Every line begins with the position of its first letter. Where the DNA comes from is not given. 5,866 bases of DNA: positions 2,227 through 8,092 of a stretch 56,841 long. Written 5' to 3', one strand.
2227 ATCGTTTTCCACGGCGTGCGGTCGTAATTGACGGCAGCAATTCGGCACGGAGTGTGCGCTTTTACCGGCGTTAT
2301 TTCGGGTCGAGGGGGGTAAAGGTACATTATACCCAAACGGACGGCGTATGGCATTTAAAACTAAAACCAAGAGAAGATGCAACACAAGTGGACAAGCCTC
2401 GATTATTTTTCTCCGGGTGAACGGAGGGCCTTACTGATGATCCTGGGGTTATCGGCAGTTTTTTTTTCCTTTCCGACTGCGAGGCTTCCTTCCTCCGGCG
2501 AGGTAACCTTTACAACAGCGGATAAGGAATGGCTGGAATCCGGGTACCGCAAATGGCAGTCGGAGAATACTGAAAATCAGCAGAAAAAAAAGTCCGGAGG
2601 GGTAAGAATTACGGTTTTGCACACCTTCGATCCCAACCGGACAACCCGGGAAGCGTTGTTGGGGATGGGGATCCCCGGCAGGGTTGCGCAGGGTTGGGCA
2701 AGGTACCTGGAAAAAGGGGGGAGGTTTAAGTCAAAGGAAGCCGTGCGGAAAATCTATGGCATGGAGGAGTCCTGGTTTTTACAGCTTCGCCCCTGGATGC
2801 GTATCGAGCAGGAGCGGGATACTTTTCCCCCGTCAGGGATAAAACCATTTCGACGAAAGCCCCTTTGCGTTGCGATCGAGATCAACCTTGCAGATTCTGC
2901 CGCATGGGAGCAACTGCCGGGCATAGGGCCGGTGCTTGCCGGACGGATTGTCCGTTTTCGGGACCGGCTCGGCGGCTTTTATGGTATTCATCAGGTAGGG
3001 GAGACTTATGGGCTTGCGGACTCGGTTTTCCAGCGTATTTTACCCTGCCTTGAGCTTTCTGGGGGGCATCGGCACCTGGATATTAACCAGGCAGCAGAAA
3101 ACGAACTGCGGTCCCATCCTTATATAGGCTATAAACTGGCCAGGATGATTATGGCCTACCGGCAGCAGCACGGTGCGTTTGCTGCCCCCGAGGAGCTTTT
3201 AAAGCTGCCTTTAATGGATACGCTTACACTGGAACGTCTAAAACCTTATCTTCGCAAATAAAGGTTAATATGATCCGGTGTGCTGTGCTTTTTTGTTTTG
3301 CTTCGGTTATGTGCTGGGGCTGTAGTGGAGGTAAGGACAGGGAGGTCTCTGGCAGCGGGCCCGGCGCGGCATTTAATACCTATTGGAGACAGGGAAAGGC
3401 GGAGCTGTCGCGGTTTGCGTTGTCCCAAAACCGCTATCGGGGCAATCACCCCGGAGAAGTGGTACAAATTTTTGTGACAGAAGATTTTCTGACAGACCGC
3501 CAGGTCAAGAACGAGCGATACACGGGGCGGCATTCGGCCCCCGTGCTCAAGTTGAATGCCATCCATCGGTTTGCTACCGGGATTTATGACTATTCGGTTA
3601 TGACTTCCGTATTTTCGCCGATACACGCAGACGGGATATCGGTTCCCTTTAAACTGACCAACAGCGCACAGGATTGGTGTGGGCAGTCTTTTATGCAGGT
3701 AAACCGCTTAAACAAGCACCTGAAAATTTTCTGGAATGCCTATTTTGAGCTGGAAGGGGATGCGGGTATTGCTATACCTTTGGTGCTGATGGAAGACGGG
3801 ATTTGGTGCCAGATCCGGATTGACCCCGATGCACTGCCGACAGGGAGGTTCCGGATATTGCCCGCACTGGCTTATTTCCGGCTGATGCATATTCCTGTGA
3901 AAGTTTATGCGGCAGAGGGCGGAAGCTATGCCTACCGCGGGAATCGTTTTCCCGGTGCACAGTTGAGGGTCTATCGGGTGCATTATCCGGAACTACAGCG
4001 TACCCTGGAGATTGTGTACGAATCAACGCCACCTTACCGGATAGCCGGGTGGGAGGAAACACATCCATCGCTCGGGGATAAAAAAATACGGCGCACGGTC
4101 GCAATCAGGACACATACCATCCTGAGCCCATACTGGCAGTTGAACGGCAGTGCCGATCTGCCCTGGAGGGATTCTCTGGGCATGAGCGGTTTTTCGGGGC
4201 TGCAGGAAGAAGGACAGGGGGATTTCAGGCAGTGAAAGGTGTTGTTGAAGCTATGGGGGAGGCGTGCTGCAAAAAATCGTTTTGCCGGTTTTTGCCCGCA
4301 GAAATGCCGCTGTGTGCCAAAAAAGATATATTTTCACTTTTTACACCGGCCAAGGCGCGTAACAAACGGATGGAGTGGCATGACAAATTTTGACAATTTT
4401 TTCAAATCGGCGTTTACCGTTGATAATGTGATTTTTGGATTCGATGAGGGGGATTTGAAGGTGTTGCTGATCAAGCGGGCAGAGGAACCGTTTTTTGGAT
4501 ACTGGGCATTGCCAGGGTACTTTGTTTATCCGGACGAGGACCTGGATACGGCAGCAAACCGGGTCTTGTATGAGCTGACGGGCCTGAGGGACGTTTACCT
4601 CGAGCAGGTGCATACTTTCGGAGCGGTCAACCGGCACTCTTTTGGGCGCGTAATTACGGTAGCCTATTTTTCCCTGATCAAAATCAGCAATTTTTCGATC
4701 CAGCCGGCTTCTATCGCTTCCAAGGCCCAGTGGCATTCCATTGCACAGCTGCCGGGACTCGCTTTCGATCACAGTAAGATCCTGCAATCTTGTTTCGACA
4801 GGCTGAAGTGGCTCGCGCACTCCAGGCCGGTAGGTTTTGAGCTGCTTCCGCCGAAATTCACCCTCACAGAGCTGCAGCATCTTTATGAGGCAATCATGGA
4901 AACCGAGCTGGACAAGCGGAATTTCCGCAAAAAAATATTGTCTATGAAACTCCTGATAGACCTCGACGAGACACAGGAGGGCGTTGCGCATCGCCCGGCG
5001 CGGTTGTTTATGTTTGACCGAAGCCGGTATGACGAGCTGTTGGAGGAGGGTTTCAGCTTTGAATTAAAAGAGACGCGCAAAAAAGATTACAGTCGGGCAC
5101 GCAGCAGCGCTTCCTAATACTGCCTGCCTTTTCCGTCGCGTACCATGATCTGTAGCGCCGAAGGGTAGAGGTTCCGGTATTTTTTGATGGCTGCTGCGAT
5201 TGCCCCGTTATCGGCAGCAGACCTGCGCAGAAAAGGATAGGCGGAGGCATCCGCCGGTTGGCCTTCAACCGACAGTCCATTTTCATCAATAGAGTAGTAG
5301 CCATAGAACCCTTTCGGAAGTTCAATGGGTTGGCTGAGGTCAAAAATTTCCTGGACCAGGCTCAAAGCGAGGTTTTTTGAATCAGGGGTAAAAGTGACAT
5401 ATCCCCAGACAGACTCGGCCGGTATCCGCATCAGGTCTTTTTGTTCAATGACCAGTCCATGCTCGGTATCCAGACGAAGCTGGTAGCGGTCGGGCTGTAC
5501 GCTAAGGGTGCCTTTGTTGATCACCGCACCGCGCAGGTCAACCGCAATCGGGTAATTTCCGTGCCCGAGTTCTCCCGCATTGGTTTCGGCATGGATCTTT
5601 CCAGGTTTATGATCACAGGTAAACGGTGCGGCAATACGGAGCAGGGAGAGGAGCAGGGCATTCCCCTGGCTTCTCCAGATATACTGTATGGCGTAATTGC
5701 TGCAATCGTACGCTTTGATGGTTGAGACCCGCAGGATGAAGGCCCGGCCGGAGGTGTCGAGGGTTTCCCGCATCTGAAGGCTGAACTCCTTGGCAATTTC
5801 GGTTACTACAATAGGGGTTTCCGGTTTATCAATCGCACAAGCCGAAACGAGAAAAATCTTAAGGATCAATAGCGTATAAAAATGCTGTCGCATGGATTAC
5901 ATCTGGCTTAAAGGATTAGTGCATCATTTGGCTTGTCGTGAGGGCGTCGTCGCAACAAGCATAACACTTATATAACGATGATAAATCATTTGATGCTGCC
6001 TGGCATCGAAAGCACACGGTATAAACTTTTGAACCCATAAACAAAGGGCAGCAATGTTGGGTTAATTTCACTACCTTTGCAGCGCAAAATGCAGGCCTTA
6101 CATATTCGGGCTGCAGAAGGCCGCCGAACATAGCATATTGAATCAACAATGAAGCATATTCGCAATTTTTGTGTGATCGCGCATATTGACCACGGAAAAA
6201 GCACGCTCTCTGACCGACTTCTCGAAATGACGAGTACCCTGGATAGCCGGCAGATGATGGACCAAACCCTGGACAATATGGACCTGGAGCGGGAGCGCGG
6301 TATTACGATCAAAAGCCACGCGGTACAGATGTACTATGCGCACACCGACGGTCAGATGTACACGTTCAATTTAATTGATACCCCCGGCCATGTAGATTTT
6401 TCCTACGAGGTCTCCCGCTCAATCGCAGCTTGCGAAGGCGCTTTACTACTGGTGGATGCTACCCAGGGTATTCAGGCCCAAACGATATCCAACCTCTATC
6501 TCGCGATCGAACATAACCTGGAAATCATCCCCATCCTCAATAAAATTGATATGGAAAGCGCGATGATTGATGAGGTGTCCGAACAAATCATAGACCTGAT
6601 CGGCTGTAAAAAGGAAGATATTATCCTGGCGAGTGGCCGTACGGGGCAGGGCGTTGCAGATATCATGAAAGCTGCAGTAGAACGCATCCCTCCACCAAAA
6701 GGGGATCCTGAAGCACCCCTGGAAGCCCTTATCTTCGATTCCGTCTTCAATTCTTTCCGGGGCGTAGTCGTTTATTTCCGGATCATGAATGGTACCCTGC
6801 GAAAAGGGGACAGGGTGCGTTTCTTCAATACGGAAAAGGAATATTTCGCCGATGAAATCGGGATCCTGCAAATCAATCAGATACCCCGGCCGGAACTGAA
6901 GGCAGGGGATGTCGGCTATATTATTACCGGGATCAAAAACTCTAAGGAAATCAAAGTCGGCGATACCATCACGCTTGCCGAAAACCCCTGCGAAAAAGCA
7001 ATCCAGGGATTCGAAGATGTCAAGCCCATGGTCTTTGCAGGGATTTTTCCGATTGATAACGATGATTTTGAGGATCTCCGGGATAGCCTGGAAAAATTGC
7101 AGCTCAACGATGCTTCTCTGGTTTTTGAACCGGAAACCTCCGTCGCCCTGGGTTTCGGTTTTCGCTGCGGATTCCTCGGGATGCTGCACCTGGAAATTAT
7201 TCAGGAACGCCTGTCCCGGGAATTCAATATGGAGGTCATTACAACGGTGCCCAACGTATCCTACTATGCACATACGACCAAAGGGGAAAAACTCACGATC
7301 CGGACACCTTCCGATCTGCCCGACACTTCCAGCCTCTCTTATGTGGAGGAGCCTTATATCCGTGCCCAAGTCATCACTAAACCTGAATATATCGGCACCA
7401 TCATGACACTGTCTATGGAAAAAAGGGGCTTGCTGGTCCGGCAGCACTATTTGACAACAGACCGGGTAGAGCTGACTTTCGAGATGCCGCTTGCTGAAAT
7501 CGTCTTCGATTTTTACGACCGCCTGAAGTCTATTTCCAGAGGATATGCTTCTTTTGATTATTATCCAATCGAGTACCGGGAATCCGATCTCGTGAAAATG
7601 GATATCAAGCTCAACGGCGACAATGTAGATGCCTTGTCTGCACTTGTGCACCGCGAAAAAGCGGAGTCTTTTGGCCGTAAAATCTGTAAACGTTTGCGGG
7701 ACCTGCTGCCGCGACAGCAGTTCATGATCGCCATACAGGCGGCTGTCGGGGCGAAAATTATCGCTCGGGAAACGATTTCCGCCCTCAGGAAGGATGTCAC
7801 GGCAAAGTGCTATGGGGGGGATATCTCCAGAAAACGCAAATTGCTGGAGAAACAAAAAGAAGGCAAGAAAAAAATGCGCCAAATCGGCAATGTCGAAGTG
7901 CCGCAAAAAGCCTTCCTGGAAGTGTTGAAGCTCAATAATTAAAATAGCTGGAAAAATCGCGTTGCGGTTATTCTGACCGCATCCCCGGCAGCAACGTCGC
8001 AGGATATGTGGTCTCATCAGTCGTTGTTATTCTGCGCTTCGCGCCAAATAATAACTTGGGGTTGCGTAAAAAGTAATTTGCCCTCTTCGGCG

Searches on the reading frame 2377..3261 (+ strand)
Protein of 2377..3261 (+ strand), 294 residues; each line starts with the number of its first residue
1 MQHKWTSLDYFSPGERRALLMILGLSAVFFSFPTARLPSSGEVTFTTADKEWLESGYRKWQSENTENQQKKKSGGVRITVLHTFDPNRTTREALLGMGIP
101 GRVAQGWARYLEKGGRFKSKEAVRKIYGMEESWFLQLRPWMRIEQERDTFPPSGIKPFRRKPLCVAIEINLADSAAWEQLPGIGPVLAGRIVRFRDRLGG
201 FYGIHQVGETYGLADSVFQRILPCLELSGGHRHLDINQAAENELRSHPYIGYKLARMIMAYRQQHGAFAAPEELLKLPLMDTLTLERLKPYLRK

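Call 49: search_protein_families(library=pfam, proteins=[window:2377-3261:+], max_evalue=0.0001)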
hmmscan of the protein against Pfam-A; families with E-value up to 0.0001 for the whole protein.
window:2377-3261:+ (294 aa): 1 family
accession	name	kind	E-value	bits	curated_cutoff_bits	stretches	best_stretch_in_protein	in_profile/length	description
PF12836.13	HHH_3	-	3.3e-34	117.2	27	2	234-293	6-65/65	Helix-hairpin-helix motif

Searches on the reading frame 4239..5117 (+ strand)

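Call 49: search_protein_families(library=pfam, proteins=[window:4239-5117:+], max_evalue=0.0001)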
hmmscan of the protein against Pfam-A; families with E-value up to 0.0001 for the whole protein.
window:4239-5117:+ (292 aa): 3 families
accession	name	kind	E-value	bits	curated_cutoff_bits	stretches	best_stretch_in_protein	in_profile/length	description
PF21906.2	NrtR_WHD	-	1.1e-28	99.6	27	1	199-259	1-61/61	NrtR DNA-binding winged helix domain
PF19368.5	AraR_C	-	3.7e-12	46.8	23.8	1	197-269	3-76/82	AraR C-terminal winged HTH domain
PF00293.34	NUDIX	-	9.5e-12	45.5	21.1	1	64-183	9-132/134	NUDIX domain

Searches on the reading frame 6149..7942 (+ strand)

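Call 49: search_protein_families(library=pfam, proteins=[window:6149-7942:+], max_evalue=0.0001)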
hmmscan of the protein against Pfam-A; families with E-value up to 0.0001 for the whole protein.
window:6149-7942:+ (597 aa): 6 families
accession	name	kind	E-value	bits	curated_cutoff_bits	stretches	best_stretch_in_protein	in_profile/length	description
PF00009.33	GTP_EFTU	-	4.2e-54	183.4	26.5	1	2-182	1-188/188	Elongation factor Tu GTP binding domain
PF06421.17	LepA_C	-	1.6e-50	170.2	29.7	1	488-594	1-107/107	GTP-binding protein LepA C-terminus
PF00679.30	EFG_C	-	6.6e-18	65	27.9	1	400-485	3-87/89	Elongation factor G C-terminus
PF03144.31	GTP_EFTU_D2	-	1.3e-15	58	30.3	1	205-275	1-73/73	Elongation factor Tu domain 2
PF14492.12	EFG_III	-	1.3e-06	28.8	27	1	292-365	3-73/75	Elongation Factor G, domain III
PF22042.2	EF-G_D2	-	6.4e-06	26.6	27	1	190-274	1-81/84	Elongation factor G domain 2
